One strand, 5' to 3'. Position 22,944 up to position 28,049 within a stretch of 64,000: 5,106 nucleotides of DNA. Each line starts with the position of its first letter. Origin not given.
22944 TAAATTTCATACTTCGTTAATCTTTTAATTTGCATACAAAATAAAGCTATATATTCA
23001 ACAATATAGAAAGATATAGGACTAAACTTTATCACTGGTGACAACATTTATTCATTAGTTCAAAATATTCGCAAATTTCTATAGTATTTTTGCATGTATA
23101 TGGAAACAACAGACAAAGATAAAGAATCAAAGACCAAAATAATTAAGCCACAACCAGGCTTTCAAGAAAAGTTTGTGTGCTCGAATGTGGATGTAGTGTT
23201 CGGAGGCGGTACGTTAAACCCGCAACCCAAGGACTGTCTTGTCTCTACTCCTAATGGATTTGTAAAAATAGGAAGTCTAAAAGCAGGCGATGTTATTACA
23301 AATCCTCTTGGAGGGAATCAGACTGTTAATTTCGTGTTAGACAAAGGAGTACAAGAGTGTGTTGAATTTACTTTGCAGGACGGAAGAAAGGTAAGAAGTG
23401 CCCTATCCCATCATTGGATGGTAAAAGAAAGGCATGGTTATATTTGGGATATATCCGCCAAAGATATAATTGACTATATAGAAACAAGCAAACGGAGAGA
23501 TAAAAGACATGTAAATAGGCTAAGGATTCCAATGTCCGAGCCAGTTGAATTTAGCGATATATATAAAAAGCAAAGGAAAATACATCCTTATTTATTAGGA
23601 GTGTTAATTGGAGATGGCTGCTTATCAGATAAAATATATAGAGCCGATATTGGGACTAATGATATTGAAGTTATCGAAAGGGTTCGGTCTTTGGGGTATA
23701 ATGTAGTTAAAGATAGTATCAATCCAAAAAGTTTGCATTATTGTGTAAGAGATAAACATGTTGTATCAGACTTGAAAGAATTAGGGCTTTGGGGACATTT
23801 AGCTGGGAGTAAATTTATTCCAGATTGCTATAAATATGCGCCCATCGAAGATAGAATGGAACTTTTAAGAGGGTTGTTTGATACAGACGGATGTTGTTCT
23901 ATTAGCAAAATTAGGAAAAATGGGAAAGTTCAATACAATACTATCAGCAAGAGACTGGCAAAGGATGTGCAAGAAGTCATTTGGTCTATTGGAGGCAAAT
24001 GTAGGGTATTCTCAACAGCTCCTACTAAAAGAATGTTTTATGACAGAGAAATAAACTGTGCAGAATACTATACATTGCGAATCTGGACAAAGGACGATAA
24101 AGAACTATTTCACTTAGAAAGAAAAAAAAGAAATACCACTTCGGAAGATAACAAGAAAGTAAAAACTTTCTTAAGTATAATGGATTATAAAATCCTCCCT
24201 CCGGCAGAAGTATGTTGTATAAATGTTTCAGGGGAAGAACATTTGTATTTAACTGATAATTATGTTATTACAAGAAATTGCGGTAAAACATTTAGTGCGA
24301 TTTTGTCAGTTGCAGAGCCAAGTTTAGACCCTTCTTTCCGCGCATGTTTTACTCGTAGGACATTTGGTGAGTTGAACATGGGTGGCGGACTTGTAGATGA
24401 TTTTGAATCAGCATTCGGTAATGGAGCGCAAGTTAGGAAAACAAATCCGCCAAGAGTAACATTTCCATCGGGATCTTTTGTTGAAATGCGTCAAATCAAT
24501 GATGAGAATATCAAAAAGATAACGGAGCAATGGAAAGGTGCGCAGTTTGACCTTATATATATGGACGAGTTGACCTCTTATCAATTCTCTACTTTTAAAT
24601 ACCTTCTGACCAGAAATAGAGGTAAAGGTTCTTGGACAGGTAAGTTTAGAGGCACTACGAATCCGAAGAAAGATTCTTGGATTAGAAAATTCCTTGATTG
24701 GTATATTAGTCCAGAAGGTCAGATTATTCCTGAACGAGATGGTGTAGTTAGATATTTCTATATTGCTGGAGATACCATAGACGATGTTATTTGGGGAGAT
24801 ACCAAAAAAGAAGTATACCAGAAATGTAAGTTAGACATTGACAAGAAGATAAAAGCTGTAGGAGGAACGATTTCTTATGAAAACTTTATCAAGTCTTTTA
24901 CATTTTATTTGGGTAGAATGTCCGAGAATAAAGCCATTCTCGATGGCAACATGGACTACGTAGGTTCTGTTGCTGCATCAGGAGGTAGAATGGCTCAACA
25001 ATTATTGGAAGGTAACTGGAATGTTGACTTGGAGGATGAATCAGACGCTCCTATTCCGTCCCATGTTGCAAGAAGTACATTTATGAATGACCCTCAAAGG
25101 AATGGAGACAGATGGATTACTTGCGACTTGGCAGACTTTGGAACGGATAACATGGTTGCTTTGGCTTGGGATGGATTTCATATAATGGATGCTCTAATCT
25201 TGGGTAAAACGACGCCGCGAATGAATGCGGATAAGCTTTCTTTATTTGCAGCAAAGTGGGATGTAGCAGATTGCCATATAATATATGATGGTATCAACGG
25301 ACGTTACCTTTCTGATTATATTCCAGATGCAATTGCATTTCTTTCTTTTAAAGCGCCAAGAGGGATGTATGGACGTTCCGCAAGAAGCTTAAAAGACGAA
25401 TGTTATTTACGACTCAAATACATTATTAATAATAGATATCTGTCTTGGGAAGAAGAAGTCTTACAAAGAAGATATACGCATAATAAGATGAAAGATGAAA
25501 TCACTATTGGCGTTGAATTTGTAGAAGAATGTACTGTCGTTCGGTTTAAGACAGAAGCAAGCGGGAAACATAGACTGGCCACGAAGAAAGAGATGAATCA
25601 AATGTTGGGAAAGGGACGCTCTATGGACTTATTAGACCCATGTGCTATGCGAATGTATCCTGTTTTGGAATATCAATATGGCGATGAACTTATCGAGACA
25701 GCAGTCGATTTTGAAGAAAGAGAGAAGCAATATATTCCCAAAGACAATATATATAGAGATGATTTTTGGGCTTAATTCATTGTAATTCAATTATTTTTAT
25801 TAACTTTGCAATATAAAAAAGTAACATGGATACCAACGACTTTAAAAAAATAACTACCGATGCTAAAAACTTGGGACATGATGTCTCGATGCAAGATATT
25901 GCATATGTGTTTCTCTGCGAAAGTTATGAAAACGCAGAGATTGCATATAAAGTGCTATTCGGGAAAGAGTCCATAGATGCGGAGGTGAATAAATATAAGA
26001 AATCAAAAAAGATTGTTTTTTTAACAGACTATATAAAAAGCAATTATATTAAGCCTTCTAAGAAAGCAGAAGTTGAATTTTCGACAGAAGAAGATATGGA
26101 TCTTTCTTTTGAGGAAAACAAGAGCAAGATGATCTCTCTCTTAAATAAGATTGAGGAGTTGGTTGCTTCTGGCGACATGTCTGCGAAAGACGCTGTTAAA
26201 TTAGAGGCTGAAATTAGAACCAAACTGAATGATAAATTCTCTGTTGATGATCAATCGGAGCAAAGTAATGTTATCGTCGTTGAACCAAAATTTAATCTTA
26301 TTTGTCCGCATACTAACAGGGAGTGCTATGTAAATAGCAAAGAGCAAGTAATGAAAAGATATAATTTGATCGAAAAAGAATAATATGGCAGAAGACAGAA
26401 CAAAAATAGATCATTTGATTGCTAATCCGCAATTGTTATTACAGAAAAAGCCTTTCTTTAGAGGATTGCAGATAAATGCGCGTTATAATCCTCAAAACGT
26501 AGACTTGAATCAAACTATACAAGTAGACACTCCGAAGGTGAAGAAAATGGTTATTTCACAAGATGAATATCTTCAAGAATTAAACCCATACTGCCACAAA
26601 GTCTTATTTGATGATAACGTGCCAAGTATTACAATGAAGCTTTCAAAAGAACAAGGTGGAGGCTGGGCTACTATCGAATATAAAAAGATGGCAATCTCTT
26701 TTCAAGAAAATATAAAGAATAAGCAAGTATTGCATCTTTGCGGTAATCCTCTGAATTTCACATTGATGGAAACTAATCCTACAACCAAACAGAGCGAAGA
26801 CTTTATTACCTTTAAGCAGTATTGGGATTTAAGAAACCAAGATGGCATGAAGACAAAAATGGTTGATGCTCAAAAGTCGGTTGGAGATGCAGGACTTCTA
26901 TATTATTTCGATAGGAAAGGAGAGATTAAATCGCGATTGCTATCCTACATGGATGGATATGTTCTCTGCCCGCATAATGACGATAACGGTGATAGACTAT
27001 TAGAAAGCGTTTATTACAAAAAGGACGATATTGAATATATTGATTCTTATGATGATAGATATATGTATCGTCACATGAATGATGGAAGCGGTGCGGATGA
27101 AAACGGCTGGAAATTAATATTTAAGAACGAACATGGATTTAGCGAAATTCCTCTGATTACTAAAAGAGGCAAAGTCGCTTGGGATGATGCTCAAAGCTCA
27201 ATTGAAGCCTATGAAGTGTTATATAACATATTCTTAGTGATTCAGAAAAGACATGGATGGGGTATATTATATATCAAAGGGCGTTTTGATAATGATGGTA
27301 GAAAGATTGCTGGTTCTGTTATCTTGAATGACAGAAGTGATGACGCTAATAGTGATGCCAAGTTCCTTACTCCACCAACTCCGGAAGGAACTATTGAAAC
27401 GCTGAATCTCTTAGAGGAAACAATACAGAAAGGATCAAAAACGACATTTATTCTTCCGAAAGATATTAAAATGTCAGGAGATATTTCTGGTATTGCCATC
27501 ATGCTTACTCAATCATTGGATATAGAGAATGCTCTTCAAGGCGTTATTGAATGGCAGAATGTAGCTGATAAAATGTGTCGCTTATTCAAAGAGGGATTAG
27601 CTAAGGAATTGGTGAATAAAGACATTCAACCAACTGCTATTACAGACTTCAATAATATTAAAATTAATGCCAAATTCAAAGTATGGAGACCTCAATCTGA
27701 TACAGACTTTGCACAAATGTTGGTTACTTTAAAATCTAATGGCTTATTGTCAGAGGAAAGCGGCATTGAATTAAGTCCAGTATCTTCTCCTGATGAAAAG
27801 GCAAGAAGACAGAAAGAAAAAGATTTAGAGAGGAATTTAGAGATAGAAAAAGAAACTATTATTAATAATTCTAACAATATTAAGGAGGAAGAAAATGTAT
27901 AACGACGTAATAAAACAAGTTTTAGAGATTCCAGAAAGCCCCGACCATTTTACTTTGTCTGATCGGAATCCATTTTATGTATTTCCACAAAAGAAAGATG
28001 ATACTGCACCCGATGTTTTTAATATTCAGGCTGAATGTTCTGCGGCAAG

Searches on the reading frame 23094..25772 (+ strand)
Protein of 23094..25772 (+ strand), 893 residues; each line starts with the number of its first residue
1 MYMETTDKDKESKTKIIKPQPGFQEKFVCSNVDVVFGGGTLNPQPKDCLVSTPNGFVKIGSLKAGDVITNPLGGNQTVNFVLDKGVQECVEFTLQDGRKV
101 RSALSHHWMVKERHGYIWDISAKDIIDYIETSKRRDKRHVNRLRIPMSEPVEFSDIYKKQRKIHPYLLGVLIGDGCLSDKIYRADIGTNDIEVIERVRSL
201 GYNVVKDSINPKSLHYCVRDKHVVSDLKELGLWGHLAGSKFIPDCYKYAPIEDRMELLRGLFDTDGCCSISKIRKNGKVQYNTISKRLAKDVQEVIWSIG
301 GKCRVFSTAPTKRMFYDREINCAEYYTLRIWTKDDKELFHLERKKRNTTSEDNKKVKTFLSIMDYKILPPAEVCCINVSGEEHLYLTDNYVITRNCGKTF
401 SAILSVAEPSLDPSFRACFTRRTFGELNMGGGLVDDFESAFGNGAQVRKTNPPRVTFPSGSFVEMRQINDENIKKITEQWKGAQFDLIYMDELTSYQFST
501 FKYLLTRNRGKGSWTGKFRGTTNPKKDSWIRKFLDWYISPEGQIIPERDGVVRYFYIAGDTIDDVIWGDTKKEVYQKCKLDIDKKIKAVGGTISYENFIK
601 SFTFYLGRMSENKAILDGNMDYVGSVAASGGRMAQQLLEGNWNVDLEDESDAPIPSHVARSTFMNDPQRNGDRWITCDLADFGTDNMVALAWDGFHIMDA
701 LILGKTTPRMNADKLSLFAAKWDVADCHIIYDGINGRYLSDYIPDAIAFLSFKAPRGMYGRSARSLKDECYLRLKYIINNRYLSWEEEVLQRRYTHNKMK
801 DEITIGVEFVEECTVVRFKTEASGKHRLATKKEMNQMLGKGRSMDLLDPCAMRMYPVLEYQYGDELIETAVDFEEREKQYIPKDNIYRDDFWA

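Call 77: search_protein_families(library=pfam, proteins=[window:23094-25772:+], max_evalue=0.001)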
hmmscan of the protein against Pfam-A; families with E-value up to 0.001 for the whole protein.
window:23094-25772:+ (893 aa): 2 families
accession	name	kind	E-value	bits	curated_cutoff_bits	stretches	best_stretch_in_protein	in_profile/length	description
PF14528.11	LAGLIDADG_3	-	2.2e-08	34.7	22.5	1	255-300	4-47/82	LAGLIDADG-like domain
PF03237.21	Terminase_6N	-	4.4e-08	33.5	22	1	390-642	2-200/215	Terminase large subunit, T4likevirus-type, N-terminal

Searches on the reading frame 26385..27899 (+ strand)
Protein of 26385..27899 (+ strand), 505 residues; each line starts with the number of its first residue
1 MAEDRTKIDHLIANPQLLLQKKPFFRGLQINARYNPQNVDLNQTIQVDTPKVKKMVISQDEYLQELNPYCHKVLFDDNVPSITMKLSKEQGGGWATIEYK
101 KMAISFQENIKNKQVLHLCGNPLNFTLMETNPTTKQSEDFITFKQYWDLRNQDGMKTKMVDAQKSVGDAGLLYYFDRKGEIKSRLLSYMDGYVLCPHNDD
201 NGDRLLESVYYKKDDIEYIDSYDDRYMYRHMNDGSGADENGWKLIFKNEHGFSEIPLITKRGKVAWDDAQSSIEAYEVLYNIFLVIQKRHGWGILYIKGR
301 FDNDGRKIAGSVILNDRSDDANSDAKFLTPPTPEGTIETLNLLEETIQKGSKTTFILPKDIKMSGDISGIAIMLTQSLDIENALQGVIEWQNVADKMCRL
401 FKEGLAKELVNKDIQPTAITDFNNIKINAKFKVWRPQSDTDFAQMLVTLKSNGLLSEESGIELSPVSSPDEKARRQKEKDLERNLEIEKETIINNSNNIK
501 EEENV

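Call 64: search_dna_similar(query=window:26385-27899:+, collection=phages, mode=protein, max_rows=12)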
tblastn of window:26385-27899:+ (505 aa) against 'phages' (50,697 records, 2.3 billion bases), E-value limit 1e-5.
Records with a match: 27; places in all: 27; records where one place covers at least 80% of the query: 9.
Best place of each record, by identity: <60% 27.
By first word of the organism name: Riemerella 16; Bacteroides 6; Bacteriophage 2; Phocaeicola 1; Dulem 1; Shigella 1.
By host as written in the record: - 5; Riemerella anatipestifer 5; Riemerella sp. 5; Bacteroides uniformis MB20-41 1; Bacteroides sp. 1; Bacteroides intestinalis BG4 1; Phocaeicola vulgatus BM8 1; Eulemur fulvus collaris 1; and 7 more.
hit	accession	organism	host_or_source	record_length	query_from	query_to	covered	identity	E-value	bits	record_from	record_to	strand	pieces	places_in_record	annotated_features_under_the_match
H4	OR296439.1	Bacteroides phage C3_41T2LP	Bacteroides uniformis MB20-41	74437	5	482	95%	35.8%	1e-74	262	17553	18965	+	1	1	portal protein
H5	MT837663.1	Bacteriophage sp.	human fecal samples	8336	18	478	91%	27.1%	4e-34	142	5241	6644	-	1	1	record has no annotation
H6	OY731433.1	Bacteroides phage LoVEphage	-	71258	18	478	91%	27.1%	5e-34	142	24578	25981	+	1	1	portal protein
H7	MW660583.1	Bacteroides phage LoVEphage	Bacteroides sp.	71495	18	478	91%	27.1%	5e-34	142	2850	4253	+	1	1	portal protein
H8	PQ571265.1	Bacteroides phage BI-TP1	Bacteroides intestinalis BG4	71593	18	478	91%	27.1%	5e-34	142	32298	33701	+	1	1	Portal protein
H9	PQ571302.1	Phocaeicola phage PV4-TP1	Phocaeicola vulgatus BM8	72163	18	478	91%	27.1%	5e-34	142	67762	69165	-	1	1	Portal protein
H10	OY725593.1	Bacteroides phage LoVEphage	-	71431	18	478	91%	27.1%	7e-34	142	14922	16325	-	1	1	portal protein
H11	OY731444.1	Bacteroides phage LoVEphage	-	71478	18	478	91%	27.1%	7e-34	142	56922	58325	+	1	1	portal protein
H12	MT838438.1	Bacteriophage sp.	human fecal samples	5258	12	485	94%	25.5%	2e-32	137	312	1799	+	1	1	record has no annotation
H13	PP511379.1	Dulem virus 40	Eulemur fulvus collaris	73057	101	478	75%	24.3%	5e-25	115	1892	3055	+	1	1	portal protein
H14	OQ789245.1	Riemerella phage vB_RanS_CRP6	Riemerella anatipestifer RAf63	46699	95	480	76%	22.8%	7e-7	58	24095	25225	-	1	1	portal protein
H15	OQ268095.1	Riemerella phage vB_RanS_CRP5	Riemerella anatipestifer RAf2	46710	95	480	76%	22.8%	7e-7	58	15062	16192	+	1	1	portal protein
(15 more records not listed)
